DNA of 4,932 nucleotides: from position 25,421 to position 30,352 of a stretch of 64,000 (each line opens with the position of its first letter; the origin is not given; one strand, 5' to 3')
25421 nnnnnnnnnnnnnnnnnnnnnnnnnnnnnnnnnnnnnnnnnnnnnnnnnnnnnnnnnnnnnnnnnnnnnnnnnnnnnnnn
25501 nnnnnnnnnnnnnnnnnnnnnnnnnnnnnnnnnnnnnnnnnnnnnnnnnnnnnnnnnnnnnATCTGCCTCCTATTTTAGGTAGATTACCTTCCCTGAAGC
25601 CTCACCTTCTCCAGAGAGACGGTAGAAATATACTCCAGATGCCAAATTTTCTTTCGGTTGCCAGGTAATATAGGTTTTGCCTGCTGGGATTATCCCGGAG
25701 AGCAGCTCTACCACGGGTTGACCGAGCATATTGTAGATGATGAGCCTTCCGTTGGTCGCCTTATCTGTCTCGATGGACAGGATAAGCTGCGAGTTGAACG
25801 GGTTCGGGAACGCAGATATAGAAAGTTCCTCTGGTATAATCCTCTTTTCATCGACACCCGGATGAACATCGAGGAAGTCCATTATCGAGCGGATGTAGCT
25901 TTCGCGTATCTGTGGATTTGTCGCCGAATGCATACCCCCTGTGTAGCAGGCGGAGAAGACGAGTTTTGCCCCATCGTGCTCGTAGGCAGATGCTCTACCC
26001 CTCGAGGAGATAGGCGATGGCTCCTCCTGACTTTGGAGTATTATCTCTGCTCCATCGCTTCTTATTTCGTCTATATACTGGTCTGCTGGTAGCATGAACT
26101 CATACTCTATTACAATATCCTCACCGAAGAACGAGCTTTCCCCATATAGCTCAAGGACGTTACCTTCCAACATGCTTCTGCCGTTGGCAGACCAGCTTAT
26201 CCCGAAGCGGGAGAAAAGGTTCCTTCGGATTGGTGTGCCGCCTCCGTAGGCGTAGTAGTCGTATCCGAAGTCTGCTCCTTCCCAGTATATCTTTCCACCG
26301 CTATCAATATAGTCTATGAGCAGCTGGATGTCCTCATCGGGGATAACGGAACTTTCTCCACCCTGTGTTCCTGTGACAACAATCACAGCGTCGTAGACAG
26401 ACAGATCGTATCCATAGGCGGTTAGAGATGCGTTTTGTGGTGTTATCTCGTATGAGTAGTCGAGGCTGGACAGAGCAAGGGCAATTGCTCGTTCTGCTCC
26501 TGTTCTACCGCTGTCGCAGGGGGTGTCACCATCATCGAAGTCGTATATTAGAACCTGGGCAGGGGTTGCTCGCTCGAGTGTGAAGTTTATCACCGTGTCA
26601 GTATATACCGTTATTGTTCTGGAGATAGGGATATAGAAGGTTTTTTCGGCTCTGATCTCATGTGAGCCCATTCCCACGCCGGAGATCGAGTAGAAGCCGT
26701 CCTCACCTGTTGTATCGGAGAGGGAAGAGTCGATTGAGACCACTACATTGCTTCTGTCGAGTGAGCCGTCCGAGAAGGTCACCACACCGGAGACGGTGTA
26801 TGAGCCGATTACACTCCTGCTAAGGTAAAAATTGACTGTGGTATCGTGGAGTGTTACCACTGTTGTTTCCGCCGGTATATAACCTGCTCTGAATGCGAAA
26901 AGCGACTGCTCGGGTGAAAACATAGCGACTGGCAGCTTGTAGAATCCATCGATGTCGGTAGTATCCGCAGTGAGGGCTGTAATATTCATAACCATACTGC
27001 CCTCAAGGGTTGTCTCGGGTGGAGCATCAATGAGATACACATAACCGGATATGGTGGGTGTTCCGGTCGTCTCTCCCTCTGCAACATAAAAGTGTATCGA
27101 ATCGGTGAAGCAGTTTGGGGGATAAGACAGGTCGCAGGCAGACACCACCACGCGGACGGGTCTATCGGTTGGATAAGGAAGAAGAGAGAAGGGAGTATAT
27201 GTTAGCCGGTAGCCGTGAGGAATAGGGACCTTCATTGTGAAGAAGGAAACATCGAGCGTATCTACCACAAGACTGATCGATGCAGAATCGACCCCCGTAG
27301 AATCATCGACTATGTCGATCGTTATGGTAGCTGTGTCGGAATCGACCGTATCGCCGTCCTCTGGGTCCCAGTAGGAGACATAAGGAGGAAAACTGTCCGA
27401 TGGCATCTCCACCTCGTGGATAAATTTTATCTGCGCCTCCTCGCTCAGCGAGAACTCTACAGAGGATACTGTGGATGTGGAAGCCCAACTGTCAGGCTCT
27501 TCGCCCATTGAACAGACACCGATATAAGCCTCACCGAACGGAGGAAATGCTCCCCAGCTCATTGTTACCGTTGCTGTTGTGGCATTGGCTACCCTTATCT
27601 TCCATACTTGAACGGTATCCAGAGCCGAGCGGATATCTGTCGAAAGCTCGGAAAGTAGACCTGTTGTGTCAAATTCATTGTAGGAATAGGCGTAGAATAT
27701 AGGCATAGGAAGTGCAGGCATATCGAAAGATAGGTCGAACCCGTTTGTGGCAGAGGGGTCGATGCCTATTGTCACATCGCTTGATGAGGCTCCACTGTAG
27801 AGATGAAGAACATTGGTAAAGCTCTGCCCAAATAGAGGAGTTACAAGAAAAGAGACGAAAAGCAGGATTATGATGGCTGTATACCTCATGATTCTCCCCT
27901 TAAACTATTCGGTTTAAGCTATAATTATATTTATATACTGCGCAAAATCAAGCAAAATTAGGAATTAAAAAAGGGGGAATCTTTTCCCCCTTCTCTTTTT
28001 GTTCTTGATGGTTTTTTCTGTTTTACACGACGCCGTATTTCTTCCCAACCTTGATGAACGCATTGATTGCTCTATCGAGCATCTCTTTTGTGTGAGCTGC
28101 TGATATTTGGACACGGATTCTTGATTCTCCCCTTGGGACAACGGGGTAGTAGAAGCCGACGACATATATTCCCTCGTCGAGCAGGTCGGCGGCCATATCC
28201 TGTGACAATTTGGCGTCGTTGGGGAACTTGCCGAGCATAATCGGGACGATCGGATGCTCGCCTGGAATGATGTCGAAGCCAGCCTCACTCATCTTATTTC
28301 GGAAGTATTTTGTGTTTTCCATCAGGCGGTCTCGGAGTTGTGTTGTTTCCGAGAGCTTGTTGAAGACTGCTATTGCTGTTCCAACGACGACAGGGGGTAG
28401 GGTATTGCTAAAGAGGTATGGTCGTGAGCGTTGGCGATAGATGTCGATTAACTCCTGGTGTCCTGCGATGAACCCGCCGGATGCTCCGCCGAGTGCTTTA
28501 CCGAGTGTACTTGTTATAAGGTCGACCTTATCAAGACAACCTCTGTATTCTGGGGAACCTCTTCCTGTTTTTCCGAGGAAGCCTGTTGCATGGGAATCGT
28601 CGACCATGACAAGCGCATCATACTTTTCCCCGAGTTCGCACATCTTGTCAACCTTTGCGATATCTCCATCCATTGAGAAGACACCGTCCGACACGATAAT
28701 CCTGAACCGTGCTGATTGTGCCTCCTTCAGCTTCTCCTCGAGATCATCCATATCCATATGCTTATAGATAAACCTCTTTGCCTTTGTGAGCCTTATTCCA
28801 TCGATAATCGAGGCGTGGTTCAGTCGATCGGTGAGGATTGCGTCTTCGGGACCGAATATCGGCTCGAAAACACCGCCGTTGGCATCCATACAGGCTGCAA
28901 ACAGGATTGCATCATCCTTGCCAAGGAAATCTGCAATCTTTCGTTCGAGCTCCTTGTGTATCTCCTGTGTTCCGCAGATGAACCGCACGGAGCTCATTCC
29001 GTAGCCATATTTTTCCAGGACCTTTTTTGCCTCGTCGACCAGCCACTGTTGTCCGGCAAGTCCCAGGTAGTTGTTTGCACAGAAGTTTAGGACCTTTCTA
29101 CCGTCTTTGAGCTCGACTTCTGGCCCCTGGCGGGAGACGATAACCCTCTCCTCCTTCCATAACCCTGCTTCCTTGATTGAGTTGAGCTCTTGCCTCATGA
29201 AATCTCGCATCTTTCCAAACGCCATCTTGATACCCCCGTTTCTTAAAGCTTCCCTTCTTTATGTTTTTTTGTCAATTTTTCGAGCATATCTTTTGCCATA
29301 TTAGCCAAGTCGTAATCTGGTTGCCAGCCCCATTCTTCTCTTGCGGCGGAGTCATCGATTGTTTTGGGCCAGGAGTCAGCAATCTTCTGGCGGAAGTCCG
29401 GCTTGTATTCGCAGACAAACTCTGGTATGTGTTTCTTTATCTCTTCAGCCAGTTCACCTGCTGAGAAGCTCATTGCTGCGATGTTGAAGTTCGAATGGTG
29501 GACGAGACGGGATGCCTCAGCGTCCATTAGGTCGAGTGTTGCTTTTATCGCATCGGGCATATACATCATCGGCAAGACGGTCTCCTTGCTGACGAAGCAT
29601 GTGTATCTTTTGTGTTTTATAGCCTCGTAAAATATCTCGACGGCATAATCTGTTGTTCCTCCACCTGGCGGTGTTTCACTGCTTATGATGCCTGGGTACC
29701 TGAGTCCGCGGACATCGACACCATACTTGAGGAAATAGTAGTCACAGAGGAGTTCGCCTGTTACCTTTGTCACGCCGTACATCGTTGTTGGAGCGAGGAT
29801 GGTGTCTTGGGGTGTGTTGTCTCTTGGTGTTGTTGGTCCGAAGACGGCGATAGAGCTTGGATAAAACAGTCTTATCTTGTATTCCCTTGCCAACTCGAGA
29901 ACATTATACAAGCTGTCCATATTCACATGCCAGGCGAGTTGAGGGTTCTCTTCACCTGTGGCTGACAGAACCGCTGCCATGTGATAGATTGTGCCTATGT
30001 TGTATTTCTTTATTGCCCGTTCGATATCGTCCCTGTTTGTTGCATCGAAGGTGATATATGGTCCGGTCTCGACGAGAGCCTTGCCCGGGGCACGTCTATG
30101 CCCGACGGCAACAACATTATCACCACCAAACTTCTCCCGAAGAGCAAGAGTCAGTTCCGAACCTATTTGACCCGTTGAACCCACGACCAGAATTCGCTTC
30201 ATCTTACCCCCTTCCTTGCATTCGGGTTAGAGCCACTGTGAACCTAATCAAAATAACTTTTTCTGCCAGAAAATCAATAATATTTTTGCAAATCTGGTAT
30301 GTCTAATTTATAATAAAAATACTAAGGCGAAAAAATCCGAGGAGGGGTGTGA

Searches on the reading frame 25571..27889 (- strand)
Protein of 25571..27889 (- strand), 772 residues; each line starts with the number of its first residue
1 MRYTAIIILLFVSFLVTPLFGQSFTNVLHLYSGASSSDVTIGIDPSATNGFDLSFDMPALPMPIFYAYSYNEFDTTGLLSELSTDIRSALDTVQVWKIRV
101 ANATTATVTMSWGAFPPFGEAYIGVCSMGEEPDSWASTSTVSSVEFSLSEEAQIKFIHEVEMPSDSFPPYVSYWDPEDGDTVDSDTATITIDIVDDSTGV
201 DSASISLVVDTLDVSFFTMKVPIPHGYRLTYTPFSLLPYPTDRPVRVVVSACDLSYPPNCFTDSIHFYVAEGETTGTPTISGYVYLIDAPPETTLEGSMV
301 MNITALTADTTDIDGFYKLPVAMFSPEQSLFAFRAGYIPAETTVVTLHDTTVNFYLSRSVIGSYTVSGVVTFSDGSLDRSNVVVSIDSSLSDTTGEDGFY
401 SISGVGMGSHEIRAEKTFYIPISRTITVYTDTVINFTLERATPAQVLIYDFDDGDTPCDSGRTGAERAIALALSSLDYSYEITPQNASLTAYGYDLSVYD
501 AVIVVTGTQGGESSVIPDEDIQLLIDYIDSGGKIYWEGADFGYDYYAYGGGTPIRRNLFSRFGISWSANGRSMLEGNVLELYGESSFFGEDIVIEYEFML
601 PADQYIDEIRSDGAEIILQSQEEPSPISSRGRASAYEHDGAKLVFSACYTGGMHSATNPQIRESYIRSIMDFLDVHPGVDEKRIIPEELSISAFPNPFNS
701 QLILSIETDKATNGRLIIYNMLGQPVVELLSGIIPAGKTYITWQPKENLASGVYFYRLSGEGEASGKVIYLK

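Call 5: search_protein_families(library=pfam, proteins=[window:25571-27889:-], max_evalue=1)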
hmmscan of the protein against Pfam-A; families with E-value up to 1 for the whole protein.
window:25571-27889:- (772 aa): 6 families
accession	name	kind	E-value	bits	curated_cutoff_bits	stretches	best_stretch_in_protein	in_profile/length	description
PF18962.6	Por_Secre_tail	-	2.7e-06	28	27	1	694-767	2-72/75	Secretion system C-terminal sorting domain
PF13620.12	CarboxypepD_reg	-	1.2e-05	26.1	32.3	1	365-439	1-82/82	Carboxypeptidase regulatory-like domain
PF13715.12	CarbopepD_reg_2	-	1.5e-05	25.3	32.2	1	366-439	1-75/88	CarboxypepD_reg-like domain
PF08308.17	PEGA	-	0.0086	16.4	20.8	1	402-439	29-66/71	PEGA domain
PF13585.12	CHU_C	-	0.061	13.9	27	1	704-760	18-72/86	CHU_C Type IX secretion signal domain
PF13860.13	FlgD_ig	-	0.14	12.6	27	1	706-759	14-74/79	FlgD Ig-like domain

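Call 6: search_protein_families(library=ncbifam, proteins=[window:25571-27889:-], max_evalue=1)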
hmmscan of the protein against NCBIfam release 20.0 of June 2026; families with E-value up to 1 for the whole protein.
window:25571-27889:- (772 aa): 4 families
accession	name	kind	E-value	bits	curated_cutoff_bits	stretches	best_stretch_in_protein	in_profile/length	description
NF052345.1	S_layer_anammox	exception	7.8e-10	36.8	1400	2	366-440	1315-1393/1596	Kustd1514 family S-layer glycoprotein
TIGR04183.1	Por_Secre_tail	domain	4.4e-09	36.2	23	1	694-769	2-70/72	T9SS type A sorting domain-containing protein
NF038113.1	T9SSA_dep_M36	equivalog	0.053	11.6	885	1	691-769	793-866/869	T9SS-dependent M36 family metallopeptidase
TIGR03786.1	strep_pil_rpt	domain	0.26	11.6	31.85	1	478-511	12-45/70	streptococcal pilin isopeptide linkage domain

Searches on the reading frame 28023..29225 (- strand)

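Call 11: search_protein_families(library=pfam, proteins=[window:28023-29225:-], max_evalue=0.01)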
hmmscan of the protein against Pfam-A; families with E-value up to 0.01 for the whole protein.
window:28023-29225:- (400 aa): 4 families
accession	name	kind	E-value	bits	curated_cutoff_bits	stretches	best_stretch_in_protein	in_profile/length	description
PF00155.27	Aminotran_1_2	-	1.8e-66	225.2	19.7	1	44-390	2-361/361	Aminotransferase class I and II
PF00464.25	SHMT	-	2.6e-06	26.7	27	1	156-320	155-324/399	Serine hydroxymethyltransferase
PF00266.25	Aminotran_5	-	0.0022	17.5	21.5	1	86-213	41-179/371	Aminotransferase class-V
PF01212.27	Beta_elim_lyase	-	0.003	17.4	27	1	90-272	34-215/288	Beta-eliminating lyase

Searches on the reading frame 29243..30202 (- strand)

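Call 11: search_protein_families(library=pfam, proteins=[window:29243-30202:-], max_evalue=0.01)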
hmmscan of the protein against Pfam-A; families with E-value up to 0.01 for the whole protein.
window:29243-30202:- (319 aa): 8 families
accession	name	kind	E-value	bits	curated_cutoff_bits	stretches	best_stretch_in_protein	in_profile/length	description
PF01370.27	Epimerase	-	8.2e-30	104.4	20.9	1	4-241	1-239/240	NAD dependent epimerase/dehydratase family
PF16363.11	GDP_Man_Dehyd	-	7.2e-20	72.1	27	1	5-306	1-332/332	GDP-mannose 4,6 dehydratase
PF04321.23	RmlD_sub_bind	-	1.3e-17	64.3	27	1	3-152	2-135/287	RmlD substrate binding domain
PF07993.18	NAD_binding_4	-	2.2e-07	30.8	20.1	1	68-207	88-242/258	Male sterility protein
PF02719.21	Polysacc_synt_2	-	1.3e-06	28.3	20.2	1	4-153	1-149/293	Polysaccharide biosynthesis protein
PF01073.25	3Beta_HSD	-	1.3e-06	28.2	22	1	6-125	2-124/280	3-beta hydroxysteroid dehydrogenase/isomerase family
PF01118.30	Semialdhyde_dh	-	1.6e-05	25.8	26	1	3-110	1-102/121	Semialdehyde dehydrogenase, NAD binding domain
PF13460.12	NAD_binding_10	-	0.00063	20.1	27.2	1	8-121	1-102/184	NAD(P)H-binding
